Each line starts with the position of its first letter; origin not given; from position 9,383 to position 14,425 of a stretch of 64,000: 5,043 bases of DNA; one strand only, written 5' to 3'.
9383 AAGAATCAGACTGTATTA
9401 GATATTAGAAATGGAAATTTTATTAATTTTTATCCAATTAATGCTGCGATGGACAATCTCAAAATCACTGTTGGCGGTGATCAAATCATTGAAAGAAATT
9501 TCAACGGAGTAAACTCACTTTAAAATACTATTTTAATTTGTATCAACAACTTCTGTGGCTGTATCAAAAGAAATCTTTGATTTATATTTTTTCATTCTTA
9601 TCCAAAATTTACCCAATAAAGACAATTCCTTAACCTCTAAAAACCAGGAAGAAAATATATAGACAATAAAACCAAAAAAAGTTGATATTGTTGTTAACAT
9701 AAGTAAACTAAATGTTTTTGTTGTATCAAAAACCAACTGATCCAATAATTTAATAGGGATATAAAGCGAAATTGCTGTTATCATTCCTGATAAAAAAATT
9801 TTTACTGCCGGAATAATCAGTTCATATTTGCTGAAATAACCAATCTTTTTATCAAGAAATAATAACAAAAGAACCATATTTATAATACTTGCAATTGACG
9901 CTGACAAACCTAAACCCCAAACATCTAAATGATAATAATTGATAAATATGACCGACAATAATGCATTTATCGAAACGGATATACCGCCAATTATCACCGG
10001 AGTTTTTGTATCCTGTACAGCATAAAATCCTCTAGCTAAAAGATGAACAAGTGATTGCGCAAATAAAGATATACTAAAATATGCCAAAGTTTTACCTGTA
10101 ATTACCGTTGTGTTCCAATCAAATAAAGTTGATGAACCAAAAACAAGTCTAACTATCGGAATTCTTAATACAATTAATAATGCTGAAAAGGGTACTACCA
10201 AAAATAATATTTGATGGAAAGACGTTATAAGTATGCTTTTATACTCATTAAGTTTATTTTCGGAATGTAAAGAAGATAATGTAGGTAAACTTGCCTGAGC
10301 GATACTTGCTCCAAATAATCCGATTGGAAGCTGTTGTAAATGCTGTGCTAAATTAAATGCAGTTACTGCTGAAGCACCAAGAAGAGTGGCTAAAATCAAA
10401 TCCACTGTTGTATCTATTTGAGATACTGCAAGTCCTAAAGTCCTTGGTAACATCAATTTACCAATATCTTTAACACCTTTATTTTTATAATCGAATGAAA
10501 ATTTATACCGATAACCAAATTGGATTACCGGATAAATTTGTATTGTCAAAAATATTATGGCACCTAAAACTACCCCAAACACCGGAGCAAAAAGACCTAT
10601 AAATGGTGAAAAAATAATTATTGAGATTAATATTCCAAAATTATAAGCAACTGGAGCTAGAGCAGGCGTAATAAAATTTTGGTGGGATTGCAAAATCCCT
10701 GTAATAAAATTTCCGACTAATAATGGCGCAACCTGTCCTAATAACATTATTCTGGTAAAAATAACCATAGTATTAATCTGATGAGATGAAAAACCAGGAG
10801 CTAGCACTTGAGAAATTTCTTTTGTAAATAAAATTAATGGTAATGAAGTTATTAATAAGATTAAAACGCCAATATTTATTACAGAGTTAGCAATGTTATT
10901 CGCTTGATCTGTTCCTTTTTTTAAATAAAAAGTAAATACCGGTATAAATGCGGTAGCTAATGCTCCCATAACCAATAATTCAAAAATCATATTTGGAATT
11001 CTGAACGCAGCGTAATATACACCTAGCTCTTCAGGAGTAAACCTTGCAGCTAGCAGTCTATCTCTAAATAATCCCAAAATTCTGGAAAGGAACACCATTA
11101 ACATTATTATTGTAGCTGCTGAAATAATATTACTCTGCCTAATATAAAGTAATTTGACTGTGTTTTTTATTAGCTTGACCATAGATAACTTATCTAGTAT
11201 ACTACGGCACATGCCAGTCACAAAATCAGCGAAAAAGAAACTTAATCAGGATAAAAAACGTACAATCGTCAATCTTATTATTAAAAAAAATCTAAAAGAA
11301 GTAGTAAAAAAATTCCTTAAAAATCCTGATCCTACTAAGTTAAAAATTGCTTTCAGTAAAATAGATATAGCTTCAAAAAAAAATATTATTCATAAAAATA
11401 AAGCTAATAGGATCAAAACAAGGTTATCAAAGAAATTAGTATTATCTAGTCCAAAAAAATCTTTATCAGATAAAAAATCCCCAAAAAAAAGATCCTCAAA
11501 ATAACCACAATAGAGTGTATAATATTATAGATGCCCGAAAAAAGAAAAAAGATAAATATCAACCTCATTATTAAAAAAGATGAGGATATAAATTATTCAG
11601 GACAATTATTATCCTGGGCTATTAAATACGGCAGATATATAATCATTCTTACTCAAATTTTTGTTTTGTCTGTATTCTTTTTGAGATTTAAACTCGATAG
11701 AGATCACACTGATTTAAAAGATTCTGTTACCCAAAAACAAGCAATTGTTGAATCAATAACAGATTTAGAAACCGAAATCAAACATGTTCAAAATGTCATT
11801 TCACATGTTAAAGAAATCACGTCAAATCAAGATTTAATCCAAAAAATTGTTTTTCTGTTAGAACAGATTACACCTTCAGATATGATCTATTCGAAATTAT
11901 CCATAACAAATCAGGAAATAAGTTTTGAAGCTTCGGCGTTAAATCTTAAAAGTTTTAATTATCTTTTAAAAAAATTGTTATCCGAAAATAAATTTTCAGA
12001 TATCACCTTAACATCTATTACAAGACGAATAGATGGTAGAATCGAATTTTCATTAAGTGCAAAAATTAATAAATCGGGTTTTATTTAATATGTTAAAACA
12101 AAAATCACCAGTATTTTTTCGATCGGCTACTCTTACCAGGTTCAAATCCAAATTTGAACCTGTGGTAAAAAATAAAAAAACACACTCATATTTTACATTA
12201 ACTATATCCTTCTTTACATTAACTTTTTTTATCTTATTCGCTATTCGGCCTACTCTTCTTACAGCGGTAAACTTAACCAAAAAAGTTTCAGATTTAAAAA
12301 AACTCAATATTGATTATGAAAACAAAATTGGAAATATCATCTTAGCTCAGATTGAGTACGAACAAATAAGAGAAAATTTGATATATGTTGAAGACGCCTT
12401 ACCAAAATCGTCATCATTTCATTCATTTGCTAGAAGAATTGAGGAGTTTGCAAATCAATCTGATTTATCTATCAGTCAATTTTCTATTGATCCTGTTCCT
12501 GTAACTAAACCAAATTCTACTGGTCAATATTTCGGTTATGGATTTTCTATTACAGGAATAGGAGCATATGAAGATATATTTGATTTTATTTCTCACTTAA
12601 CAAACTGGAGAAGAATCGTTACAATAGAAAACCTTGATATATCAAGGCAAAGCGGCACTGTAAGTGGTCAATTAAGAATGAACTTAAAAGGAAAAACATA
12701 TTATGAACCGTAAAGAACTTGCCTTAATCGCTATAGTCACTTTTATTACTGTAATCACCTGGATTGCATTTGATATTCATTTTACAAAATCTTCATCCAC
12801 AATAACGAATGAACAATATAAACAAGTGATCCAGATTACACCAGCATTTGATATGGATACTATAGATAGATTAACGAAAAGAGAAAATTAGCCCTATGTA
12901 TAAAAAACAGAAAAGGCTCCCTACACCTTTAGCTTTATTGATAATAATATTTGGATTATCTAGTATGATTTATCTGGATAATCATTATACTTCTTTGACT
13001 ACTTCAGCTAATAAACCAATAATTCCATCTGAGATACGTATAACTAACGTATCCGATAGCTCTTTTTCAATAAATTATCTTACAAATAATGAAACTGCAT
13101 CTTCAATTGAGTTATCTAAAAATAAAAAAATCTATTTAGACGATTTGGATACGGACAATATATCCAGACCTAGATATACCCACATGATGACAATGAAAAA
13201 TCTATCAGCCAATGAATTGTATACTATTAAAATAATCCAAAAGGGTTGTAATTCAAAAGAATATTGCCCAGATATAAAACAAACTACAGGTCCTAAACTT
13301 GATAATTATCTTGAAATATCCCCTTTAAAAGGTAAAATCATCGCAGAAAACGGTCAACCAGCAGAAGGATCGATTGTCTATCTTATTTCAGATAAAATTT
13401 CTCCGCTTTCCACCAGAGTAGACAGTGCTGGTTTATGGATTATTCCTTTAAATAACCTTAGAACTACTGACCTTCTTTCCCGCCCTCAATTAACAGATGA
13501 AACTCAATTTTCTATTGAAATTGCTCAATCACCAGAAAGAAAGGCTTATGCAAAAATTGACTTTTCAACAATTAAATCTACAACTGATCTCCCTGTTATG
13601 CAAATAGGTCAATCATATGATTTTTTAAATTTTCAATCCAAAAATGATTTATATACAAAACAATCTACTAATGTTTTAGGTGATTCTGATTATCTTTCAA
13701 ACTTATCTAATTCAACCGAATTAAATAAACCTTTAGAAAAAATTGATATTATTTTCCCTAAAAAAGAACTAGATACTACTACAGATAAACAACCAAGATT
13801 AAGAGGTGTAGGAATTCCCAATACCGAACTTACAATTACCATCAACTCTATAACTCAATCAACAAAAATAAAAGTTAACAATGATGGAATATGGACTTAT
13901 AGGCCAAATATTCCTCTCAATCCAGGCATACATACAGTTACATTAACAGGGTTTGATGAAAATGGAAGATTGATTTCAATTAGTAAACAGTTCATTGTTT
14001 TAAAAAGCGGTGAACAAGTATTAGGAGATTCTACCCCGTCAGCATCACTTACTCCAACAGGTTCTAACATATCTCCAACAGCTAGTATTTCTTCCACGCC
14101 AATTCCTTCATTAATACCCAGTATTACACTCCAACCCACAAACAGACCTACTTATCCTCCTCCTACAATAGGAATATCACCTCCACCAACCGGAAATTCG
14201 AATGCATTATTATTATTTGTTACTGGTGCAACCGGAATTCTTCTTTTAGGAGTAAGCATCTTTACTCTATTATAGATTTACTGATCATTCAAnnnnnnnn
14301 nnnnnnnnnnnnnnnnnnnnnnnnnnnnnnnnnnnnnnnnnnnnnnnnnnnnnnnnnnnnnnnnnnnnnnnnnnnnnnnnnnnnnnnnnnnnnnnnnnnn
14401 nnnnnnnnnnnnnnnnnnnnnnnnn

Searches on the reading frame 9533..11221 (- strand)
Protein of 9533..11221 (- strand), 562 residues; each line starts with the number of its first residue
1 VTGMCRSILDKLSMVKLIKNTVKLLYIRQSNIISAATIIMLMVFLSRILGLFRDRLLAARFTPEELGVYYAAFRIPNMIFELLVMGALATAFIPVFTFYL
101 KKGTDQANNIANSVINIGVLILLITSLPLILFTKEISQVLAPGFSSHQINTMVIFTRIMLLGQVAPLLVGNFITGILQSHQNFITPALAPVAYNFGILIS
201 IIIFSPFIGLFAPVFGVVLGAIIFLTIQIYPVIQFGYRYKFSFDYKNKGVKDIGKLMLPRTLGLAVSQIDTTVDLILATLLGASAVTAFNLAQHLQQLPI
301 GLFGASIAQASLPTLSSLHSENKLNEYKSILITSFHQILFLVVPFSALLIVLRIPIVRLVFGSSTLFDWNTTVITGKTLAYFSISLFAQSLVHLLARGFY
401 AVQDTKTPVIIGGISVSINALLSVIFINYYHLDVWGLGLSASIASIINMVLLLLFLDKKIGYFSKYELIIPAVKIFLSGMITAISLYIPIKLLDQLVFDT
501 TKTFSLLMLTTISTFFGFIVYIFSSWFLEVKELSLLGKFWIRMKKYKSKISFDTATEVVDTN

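Call 26: search_protein_families(library=pfam, proteins=[window:9533-11221:-], max_evalue=0.00001)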
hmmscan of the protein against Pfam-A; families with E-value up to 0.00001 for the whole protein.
window:9533-11221:- (562 aa): 3 families
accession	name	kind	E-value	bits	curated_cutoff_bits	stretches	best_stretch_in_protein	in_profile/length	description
PF03023.19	MurJ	-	6.3e-75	252.9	27.4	1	68-484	13-428/451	Lipid II flippase MurJ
PF13440.11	Polysacc_synt_3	-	1.1e-10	41.7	23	1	192-364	121-287/293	Polysaccharide biosynthesis protein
PF01554.23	MatE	-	1.5e-10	41.4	24.9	1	271-425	13-161/161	MatE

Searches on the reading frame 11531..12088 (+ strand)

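Call 26: search_protein_families(library=pfam, proteins=[window:11531-12088:+], max_evalue=0.00001)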
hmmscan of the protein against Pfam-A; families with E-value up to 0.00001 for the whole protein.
window:11531-12088:+ (185 aa): 1 family
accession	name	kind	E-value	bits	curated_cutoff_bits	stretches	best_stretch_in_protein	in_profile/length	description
PF05137.18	PilN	-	7.8e-06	26.3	22.8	0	110-179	6-78/78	Fimbrial assembly protein (PilN)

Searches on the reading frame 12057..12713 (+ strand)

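Call 26: search_protein_families(library=pfam, proteins=[window:12057-12713:+], max_evalue=0.00001)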
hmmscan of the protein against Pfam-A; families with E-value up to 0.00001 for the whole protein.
window:12057-12713:+ (218 aa): 1 family
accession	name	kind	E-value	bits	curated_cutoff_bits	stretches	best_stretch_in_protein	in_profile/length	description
PF04350.18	PilO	-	2.5e-14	54.1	22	1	74-215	5-141/145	Pilus assembly protein, PilO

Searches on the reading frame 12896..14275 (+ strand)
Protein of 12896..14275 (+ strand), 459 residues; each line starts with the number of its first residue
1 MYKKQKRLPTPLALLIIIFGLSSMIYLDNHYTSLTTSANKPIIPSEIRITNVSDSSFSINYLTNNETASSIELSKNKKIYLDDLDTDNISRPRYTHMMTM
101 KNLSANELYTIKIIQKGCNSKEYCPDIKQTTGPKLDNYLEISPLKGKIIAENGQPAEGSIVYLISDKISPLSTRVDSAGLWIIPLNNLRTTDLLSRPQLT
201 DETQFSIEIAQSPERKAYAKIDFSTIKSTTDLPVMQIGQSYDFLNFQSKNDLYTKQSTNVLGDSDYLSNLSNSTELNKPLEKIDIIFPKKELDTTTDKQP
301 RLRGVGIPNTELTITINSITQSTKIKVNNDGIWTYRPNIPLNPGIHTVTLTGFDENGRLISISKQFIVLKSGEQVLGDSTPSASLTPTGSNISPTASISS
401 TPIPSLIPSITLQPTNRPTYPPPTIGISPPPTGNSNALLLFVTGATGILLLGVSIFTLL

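Call 26: search_protein_families(library=pfam, proteins=[window:12896-14275:+], max_evalue=0.00001)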
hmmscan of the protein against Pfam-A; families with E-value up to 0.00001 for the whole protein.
window:12896-14275:+ (459 aa): 1 family
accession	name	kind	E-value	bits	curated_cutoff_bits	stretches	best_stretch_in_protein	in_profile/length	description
PF19077.6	Big_13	-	5.3e-08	33.7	27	1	294-358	23-89/102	Bacterial Ig-like domain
